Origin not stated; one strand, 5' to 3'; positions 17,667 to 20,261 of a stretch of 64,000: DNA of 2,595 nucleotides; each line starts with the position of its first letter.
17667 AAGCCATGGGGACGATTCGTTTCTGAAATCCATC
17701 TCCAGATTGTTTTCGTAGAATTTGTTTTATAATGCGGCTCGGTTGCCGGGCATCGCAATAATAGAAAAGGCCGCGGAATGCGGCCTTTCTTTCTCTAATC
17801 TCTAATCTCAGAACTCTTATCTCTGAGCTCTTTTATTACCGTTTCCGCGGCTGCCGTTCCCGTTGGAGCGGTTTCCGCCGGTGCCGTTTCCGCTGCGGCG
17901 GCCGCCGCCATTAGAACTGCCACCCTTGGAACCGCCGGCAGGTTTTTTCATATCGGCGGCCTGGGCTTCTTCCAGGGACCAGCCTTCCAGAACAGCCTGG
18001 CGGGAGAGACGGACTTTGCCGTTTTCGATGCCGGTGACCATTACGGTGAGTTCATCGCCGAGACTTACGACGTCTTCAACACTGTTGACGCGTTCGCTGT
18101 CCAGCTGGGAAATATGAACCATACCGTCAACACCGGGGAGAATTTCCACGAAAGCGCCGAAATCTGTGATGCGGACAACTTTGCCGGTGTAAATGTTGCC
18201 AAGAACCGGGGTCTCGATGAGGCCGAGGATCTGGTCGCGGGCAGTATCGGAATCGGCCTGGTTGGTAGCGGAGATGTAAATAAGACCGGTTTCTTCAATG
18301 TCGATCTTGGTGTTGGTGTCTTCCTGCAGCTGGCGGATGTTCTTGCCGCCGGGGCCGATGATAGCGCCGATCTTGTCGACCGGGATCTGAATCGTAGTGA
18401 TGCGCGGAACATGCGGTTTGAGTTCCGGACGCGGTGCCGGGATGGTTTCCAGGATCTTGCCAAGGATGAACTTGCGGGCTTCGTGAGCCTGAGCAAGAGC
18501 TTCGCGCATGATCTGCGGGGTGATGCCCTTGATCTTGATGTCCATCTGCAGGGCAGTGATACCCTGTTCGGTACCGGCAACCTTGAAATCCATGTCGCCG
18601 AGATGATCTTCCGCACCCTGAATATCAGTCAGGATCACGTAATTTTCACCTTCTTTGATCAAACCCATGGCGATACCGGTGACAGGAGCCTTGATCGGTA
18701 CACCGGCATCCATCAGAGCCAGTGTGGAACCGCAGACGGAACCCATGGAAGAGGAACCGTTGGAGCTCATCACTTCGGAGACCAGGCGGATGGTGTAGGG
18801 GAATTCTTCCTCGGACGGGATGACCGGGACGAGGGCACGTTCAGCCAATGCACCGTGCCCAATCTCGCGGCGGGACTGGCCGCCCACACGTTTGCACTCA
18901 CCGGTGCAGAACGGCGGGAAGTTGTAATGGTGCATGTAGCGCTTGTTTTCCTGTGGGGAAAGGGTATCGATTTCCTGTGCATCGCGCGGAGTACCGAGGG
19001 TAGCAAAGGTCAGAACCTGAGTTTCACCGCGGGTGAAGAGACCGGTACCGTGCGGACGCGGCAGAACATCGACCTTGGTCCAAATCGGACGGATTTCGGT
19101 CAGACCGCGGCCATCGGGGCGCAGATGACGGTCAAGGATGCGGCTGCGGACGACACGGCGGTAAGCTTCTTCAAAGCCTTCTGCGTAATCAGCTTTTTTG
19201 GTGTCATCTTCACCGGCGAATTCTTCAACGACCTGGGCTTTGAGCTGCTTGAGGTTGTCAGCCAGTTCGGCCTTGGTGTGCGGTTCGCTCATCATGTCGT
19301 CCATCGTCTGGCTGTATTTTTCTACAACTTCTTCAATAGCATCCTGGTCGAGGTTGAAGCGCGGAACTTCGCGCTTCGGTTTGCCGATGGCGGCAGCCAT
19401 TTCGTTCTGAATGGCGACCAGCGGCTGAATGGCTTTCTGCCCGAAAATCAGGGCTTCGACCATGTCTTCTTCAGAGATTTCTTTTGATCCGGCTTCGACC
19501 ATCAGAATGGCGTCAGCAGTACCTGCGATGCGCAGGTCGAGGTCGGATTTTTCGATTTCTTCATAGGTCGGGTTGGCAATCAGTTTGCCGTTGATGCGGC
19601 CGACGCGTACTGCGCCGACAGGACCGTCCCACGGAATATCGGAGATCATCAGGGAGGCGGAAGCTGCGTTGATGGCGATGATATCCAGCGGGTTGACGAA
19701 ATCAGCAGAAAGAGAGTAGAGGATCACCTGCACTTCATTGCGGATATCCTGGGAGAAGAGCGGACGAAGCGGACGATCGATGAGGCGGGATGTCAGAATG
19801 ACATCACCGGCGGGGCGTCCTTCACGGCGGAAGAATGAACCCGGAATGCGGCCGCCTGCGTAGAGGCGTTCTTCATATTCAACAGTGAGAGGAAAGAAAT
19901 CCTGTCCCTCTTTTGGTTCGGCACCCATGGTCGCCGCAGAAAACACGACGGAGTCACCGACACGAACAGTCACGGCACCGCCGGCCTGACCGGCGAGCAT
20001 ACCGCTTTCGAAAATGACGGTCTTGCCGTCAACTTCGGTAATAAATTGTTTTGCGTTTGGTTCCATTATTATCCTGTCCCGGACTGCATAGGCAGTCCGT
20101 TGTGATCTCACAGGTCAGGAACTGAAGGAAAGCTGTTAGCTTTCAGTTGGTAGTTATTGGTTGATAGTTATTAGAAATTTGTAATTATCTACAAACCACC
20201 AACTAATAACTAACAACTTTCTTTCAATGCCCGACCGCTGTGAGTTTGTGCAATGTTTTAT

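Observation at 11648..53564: Arrays of degenerate tandem heptanucleotides whose conserved core is a stop trinucleotide, placed exactly at gene boundaries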

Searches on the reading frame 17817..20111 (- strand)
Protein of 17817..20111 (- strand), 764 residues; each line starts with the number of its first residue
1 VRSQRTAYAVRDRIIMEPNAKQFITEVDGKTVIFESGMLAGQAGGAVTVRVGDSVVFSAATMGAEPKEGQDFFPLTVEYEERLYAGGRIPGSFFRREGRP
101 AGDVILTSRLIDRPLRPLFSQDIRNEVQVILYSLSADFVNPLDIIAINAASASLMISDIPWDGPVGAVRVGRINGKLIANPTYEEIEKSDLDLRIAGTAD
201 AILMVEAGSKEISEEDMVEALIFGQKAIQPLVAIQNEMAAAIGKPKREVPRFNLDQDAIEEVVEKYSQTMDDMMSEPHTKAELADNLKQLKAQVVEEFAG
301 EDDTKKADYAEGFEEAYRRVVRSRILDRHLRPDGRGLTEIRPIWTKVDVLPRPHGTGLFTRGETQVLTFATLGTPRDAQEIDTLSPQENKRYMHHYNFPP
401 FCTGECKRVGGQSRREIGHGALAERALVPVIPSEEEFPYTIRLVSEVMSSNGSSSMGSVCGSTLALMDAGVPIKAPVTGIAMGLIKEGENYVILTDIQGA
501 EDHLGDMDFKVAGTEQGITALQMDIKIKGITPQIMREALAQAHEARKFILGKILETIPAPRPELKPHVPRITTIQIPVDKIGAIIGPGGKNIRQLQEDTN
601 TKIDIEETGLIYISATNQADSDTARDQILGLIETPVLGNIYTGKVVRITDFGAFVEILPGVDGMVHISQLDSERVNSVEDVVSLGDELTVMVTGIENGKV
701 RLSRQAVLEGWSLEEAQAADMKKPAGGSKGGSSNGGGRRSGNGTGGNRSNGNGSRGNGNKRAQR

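Call 10: search_protein_families(library=pfam, proteins=[window:17817-20111:-])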
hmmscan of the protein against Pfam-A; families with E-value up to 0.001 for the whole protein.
window:17817-20111:- (764 aa): 6 families
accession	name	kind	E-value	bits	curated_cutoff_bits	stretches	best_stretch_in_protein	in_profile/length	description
PF01138.27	RNase_PH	-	6.3e-51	172.6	25.5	2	339-472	1-130/130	3' exoribonuclease family, domain 1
PF03725.20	RNase_PH_C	-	5.1e-26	90.9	20.8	2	163-227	1-67/67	3' exoribonuclease family, domain 2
PF00575.29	S1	-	1.9e-17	63.9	22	1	637-701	4-68/74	S1 RNA binding domain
PF00013.35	KH_1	-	1e-13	51.3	21.5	1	572-629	2-65/66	KH domain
PF03726.19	PNPase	-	4.3e-09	37.1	24.6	1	261-335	5-80/81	Polyribonucleotide nucleotidyltransferase, RNA binding domain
PF22675.2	KH-I_KHDC4-BBP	-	8.4e-05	22.8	30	1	581-622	8-49/76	KHDC4/BBP-like, KH-domain type I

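Call 13: find_related_loci(query=window:17817-20111:-, collection=genome_contigs, flank=10000)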
Query window:17817-20111:- (764 aa) in genome_contigs; peptide patterns used: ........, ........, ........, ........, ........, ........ (x = any residue, [..] = any of these).
600 stretches matched a pattern (row limit reached: there are more); 599 encode a relative of the query (tblastn E <= 1e-3); the best 80 are kept; 80 distinct loci.
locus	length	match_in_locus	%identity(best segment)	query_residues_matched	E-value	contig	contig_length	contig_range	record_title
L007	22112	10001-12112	67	17-720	0e+0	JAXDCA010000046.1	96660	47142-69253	MAG: Bellilinea sp. isolate POMEDNA-B32 Raw1_k127_1137912, whole genome shotgun sequence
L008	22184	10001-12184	63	14-751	0e+0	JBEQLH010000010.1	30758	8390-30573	MAG: Anaerolineales bacterium isolate Y22TTR21b10o NODE_74_length_30758_cov_8.950982, whole genome shotgun sequence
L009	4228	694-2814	64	16-720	0e+0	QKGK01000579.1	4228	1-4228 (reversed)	MAG: Chloroflexi bacterium isolate SZUA-526 scaffold_111047, whole genome shotgun sequence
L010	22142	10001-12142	65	14-729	0e+0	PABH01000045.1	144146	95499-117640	MAG: Anaerolineaceae bacterium isolate NAT124 MHASMcontig_933252, whole genome shotgun sequence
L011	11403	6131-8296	64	16-723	0e+0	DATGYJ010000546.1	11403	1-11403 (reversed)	MAG TPA_asm: Anaerolineales bacterium isolate SMAG_U10632 k141_338104, whole genome shotgun sequence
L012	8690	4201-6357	64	10-720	0e+0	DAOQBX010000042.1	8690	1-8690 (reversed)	MAG TPA_asm: Anaerolineales bacterium isolate AMR_MDS_0797 NODE_3594_length_8690_cov_3.896352, whole genome shotgun sequ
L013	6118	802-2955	63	11-720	0e+0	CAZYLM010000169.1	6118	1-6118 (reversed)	MAG TPA_asm: uncultured Anaerolinea sp. isolate binchicken_co118_96 genome assembly, contig: NODE_17445_length_6118_cov_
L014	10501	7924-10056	62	14-723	0e+0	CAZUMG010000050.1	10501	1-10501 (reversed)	MAG TPA_asm: uncultured Anaerolineales bacterium isolate binchicken_co151_479 genome assembly, contig: NODE_9749_length_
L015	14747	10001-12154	61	2-720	0e+0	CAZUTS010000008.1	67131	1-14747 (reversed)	MAG TPA_asm: uncultured Anaerolineaceae bacterium isolate binchicken_co179_61 genome assembly, contig: NODE_1449_length_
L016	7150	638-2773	64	14-722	0e+0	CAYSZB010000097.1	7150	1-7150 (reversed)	MAG TPA_asm: uncultured Anaerolineaceae bacterium isolate SRP192927_co7_625 genome assembly, contig: NODE_23454_length_7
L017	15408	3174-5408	61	13-760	0e+0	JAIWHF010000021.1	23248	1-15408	MAG: Methanosarcinales archaeon isolate JL_US_07_21 NODE_169_length_23248_cov_0.393876, whole genome shotgun sequence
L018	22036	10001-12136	61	16-727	0e+0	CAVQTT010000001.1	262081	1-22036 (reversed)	MAG: uncultured Chloroflexia bacterium isolate MFD09964.bin.2.132 genome assembly, contig: contig_12783, whole genome sh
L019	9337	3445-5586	62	13-722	0e+0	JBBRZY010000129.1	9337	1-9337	MAG: Anaerolineales bacterium isolate La6_concoct.054 La6_concoct.054_K_1085865_L_9337_cov_15.0134, whole genome shotgun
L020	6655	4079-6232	61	16-729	0e+0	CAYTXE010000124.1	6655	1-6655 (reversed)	MAG TPA_asm: uncultured Brevefilum sp. isolate binchicken_co19_517 genome assembly, contig: NODE_20259_length_6655_cov_6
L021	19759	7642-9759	63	16-720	0e+0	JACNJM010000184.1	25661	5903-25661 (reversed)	MAG: Anaerolineae bacterium isolate NIOZ-UU35 NIOZ-UU_NODE_2216_length_25661_cov_13.8067, whole genome shotgun sequence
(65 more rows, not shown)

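Call 24: find_related_loci(query=window:17817-20111:-, collection=metagenome_contigs, flank=10000)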
Query window:17817-20111:- (764 aa) in metagenome_contigs; peptide patterns used: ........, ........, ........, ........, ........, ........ (x = any residue, [..] = any of these).
600 stretches matched a pattern (row limit reached: there are more); 595 encode a relative of the query (tblastn E <= 1e-3); the best 80 are kept; 80 distinct loci.
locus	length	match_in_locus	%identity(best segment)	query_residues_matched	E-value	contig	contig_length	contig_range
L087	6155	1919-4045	67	16-720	0e+0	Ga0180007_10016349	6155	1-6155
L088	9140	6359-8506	67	15-723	0e+0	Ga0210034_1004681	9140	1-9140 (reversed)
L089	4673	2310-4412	67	16-716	0e+0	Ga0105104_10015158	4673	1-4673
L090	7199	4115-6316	64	3-732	0e+0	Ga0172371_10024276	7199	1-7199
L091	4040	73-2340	64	16-749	0e+0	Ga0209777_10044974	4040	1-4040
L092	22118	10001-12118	66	16-720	0e+0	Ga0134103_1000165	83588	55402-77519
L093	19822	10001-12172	64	16-723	0e+0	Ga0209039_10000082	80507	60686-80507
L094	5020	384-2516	65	11-720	0e+0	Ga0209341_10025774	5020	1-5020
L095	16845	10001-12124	64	16-720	0e+0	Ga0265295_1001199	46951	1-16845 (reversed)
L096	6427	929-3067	64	16-720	0e+0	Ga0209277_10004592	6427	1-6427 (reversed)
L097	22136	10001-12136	63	16-725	0e+0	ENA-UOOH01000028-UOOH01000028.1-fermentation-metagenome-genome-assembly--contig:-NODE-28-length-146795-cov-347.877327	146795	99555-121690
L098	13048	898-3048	62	8-723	0e+0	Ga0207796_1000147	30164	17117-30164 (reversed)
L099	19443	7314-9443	62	18-722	0e+0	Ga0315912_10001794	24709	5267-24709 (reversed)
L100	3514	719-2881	62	11-725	0e+0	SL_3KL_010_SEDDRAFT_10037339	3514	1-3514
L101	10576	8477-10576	61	18-716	0e+0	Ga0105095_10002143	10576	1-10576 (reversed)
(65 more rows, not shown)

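Call 25: find_homologous_proteins(query=window:17817-20111:-, max_evalue=1e-100)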
Query window:17817-20111:- (764 aa): 8000 proteins with E <= 1e-100 among 8000 candidates; the best 120 are listed.
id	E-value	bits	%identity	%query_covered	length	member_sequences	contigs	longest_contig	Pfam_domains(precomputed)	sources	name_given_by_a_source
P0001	0.0e+0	1662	100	98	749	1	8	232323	PF00013.36,PF03725.21,PF00575.30,PF03726.20,PF01138.28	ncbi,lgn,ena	-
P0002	0.0e+0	1658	100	98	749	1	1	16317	PF00013.36,PF03725.21,PF00575.30,PF03726.20,PF01138.28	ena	-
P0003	0.0e+0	1655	100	98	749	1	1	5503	PF00013.36,PF03725.21,PF00575.30,PF03726.20,PF01138.28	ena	-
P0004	0.0e+0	1647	99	98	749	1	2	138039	PF00013.36,PF03725.21,PF00575.30,PF03726.20,PF01138.28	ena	-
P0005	0.0e+0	1645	99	98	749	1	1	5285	PF00013.36,PF03725.21,PF00575.30,PF03726.20,PF01138.28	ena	-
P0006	0.0e+0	1609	97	98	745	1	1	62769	PF00013.36,PF03725.21,PF00575.30,PF03726.20,PF01138.28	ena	-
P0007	0.0e+0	1604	97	98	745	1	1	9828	PF00013.36,PF03725.21,PF00575.30,PF03726.20,PF01138.28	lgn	-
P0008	0.0e+0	1594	97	98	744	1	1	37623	PF00013.36,PF03725.21,PF00575.30,PF03726.20,PF01138.28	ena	-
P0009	0.0e+0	1591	97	98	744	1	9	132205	PF00013.36,PF03725.21,PF00575.30,PF03726.20,PF01138.28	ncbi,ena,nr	ncbi:MAG: polyribonucleotide nucleotidyltransferase [Anaerolineaceae bacterium]|nr:polyribonucleotid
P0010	0.0e+0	1589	97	98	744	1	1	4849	PF00013.36,PF03725.21,PF00575.30,PF03726.20,PF01138.28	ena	-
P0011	0.0e+0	1585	96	98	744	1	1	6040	PF00013.36,PF03725.21,PF00575.30,PF03726.20,PF01138.28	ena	-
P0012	0.0e+0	1582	96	98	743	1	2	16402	PF00013.36,PF03725.21,PF00575.30,PF03726.20,PF01138.28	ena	-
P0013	0.0e+0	1580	96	98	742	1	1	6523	PF00013.36,PF03725.21,PF00575.30,PF03726.20,PF01138.28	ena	-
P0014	0.0e+0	1579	97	97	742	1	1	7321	PF00013.36,PF03725.21,PF00575.30,PF03726.20,PF01138.28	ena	-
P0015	0.0e+0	1574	96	97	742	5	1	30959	PF00013.36,PF03725.21,PF00575.30,PF03726.20,PF01138.28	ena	-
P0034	0.0e+0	1526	95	92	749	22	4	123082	PF00013.36,PF03725.21,PF00575.30,PF03726.20,PF01138.28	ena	-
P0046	0.0e+0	1502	93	94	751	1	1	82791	PF00013.36,PF03725.21,PF00575.30,PF03726.20,PF01138.28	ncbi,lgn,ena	-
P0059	0.0e+0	1278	79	93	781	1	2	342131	PF00013.36,PF03725.21,PF00575.30,PF03726.20,PF01138.28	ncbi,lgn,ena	-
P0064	0.0e+0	1257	75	98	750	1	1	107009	PF00013.36,PF03725.21,PF00575.30,PF03726.20,PF01138.28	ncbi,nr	ncbi:MAG TPA: polyribonucleotide nucleotidyltransferase [Flexilinea sp.]|nr:polyribonucleotide nucle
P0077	0.0e+0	1173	71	97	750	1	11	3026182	PF00013.36,PF03725.21,PF22675.3,PF00575.30,PF03726.20,PF01138.28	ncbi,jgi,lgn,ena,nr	ncbi:MAG: polyribonucleotide nucleotidyltransferase [Anaerolineaceae bacterium]|jgi:polyribonucleoti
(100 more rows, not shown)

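Call 26: find_encoding_contigs(protein=P0009, flank=10000, max_places=1)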
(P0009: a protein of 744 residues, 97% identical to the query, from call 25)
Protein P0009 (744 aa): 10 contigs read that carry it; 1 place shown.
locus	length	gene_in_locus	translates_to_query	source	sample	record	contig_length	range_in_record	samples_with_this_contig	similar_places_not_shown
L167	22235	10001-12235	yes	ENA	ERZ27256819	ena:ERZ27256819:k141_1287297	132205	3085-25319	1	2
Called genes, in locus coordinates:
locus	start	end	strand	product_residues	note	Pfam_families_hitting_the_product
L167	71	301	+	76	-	-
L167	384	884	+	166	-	PF01909:NTP_transf_2, PF18765:Polbeta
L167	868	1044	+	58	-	-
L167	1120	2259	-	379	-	PF01817:CM_2, PF00800:PDT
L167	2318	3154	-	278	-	PF03446:NAD_binding_2, PF03807:F420_oxidored (weak), PF02153:PDH_N, PF20463:PDH_C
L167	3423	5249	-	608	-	PF08323:Glyco_transf_5, PF13439:Glyco_transf_4 (weak), PF13579:Glyco_trans_4_4, PF00534:Glycos_transf_1, PF13692:Glyco_trans_1_4, PF02036:SCP2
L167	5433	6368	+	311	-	PF01073:3Beta_HSD, PF01370:Epimerase, PF02719:Polysacc_synt_2 (weak), PF04321:RmlD_sub_bind, PF16363:GDP_Man_Dehyd, PF07993:NAD_binding_4 (weak)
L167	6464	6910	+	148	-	-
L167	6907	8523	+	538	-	PF00069:Pkinase, PF07714:PK_Tyr_Ser-Thr, PF03109:ABC1, PF12799:LRR_4 (faint)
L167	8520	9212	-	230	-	PF19700:DUF6198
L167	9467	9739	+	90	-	PF00312:Ribosomal_S15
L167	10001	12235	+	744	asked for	PF01138:RNase_PH, PF03725:RNase_PH_C, PF03726:PNPase, PF01138:RNase_PH, PF00013:KH_1, PF00575:S1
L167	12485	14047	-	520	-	PF14264:Glucos_trans_II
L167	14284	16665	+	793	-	PF06165:GH94_b-supersand, PF17167:Glyco_hydro_94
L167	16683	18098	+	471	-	PF02878:PGM_PMM_I, PF02879:PGM_PMM_II, PF02880:PGM_PMM_III, PF00408:PGM_PMM_IV (weak)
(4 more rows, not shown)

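Call 27: find_encoding_contigs(protein=P0034, flank=10000, max_places=1)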
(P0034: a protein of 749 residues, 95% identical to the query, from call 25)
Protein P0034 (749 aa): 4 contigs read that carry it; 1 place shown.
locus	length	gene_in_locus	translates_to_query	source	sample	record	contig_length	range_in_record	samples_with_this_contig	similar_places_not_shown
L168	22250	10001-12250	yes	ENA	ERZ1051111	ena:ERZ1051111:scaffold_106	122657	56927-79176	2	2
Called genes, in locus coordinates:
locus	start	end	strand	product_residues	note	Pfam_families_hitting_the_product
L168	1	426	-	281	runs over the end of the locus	PF00950:ABC-3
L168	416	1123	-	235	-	PF02463:SMC_N (weak), PF00005:ABC_tran, PF13304:AAA_21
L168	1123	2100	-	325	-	PF01297:ZnuA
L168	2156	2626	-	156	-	PF01475:FUR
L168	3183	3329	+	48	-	-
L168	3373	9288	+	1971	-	PF13855:LRR_8 (faint), PF18657:YDG, PF03382:DUF285, PF13306:LRR_5 (weak), PF03382:DUF285, PF09479:Flg_new, PF18998:Flg_new_2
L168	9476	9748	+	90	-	PF00312:Ribosomal_S15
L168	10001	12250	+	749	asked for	PF01138:RNase_PH, PF03725:RNase_PH_C, PF03726:PNPase, PF01138:RNase_PH, PF03725:RNase_PH_C (weak), PF00013:KH_1, PF00575:S1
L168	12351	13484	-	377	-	PF01545:Cation_efflux, PF16916:ZT_dimer (faint)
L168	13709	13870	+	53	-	-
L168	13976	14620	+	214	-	PF01195:Pept_tRNA_hydro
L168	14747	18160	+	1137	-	PF17757:UvrB_inter, PF02559:CarD_TRCF_RID, PF00270:DEAD, PF04851:ResIII, PF22590:Cas3-like_C_2 (faint), PF00271:Helicase_C, PF03461:TRCF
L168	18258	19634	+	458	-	-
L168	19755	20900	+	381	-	PF01612:DNA_pol_A_exo1, PF00570:HRDC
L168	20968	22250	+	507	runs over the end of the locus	PF13541:ChlI, PF00493:MCM (faint), PF00158:Sigma54_activat (faint), PF01078:Mg_chelatase, PF07726:AAA_3 (faint), PF07728:AAA_5, PF13335:Mg_chelatase_C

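Call 28: find_encoding_contigs(protein=P0046, flank=10000, max_places=1)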
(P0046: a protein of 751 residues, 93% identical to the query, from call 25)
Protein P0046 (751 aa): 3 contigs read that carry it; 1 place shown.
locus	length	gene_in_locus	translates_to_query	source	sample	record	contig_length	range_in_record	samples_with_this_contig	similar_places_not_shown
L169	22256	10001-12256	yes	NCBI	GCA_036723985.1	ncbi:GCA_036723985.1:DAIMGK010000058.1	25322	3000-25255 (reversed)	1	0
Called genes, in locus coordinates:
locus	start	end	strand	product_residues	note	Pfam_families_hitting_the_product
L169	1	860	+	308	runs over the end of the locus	?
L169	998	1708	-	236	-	PF00005:ABC_tran, PF13304:AAA_21 (faint)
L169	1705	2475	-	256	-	PF00005:ABC_tran, PF13304:AAA_21 (faint), PF12399:BCA_ABC_TP_C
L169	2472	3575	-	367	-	PF02653:BPD_transp_2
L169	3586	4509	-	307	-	PF02653:BPD_transp_2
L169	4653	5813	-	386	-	PF13433:Peripla_BP_5 (faint), PF13458:Peripla_BP_6, PF01094:ANF_receptor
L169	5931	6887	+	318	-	-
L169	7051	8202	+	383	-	PF00188:CAP, PF01476:LysM (weak)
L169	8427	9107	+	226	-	PF00702:Hydrolase, PF13419:HAD_2, PF13242:Hydrolase_like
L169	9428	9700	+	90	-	PF00312:Ribosomal_S15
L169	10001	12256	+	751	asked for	PF01138:RNase_PH, PF03725:RNase_PH_C, PF03726:PNPase, PF01138:RNase_PH, PF00013:KH_1, PF00575:S1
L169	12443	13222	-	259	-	PF02535:Zip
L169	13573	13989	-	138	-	PF08837:DUF1810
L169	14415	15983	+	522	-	PF03577:Peptidase_C69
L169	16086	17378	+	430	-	-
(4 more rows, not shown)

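Call 35: find_encoding_contigs(protein=P0004, flank=10000, max_places=2)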
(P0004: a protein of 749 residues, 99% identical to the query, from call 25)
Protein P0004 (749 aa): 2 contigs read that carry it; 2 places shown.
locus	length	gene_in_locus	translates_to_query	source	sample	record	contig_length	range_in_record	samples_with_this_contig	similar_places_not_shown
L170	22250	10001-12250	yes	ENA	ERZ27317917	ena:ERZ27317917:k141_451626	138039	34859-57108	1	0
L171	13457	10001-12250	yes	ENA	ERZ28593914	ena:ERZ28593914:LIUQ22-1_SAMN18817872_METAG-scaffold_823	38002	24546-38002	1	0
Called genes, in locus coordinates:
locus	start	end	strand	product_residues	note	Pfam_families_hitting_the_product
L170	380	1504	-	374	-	PF00528:BPD_transp_1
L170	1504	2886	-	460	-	PF00528:BPD_transp_1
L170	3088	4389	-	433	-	PF01547:SBP_bac_1, PF13416:SBP_bac_8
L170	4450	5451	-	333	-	PF00356:LacI, PF00532:Peripla_BP_1, PF13407:Peripla_BP_4, PF13377:Peripla_BP_3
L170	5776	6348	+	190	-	PF03551:PadR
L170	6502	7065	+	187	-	PF01928:CYTH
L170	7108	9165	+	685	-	-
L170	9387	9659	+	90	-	PF00312:Ribosomal_S15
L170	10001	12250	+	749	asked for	PF01138:RNase_PH, PF03725:RNase_PH_C, PF03726:PNPase, PF01138:RNase_PH, PF00013:KH_1, PF00575:S1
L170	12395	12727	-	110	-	PF00367:PTS_EIIB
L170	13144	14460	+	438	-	-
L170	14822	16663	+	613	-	PF00528:BPD_transp_1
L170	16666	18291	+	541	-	PF00005:ABC_tran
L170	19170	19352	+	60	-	-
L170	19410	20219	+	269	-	PF12784:PDDEXK_2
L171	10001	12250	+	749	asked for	PF01138:RNase_PH, PF03725:RNase_PH_C, PF03726:PNPase, PF01138:RNase_PH, PF00013:KH_1, PF00575:S1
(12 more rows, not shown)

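Call 36: find_encoding_contigs(protein=P0001, flank=10000, max_places=8)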
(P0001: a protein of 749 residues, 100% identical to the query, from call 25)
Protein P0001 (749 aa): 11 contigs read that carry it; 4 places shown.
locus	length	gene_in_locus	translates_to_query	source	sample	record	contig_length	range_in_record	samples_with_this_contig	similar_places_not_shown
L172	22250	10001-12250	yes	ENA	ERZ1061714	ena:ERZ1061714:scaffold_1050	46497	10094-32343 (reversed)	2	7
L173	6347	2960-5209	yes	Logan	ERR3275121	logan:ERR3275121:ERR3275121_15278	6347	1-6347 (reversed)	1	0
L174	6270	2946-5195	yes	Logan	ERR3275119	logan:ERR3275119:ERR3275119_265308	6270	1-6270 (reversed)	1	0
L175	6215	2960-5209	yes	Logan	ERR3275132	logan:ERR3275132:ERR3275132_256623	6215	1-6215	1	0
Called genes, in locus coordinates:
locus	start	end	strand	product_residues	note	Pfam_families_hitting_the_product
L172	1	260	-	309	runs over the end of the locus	-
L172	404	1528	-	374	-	PF00528:BPD_transp_1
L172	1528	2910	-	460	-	PF00528:BPD_transp_1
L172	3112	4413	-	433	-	PF01547:SBP_bac_1, PF13416:SBP_bac_8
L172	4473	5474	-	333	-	PF00356:LacI, PF00532:Peripla_BP_1, PF13407:Peripla_BP_4, PF13377:Peripla_BP_3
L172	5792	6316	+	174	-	PF03551:PadR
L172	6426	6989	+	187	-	PF01928:CYTH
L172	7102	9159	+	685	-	-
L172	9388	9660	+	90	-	PF00312:Ribosomal_S15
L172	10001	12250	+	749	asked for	PF01138:RNase_PH, PF03725:RNase_PH_C, PF03726:PNPase, PF01138:RNase_PH, PF00013:KH_1, PF00575:S1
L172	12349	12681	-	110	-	PF00367:PTS_EIIB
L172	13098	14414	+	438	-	-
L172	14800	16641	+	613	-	PF00528:BPD_transp_1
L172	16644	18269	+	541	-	PF00005:ABC_tran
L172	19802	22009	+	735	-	PF13487:HD_5, PF01966:HD, PF00990:GGDEF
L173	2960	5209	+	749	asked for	PF01138:RNase_PH, PF03725:RNase_PH_C, PF03726:PNPase, PF01138:RNase_PH, PF00013:KH_1, PF00575:S1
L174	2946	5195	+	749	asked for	PF01138:RNase_PH, PF03725:RNase_PH_C, PF03726:PNPase, PF01138:RNase_PH, PF00013:KH_1, PF00575:S1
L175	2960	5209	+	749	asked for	PF01138:RNase_PH, PF03725:RNase_PH_C, PF03726:PNPase, PF01138:RNase_PH, PF00013:KH_1, PF00575:S1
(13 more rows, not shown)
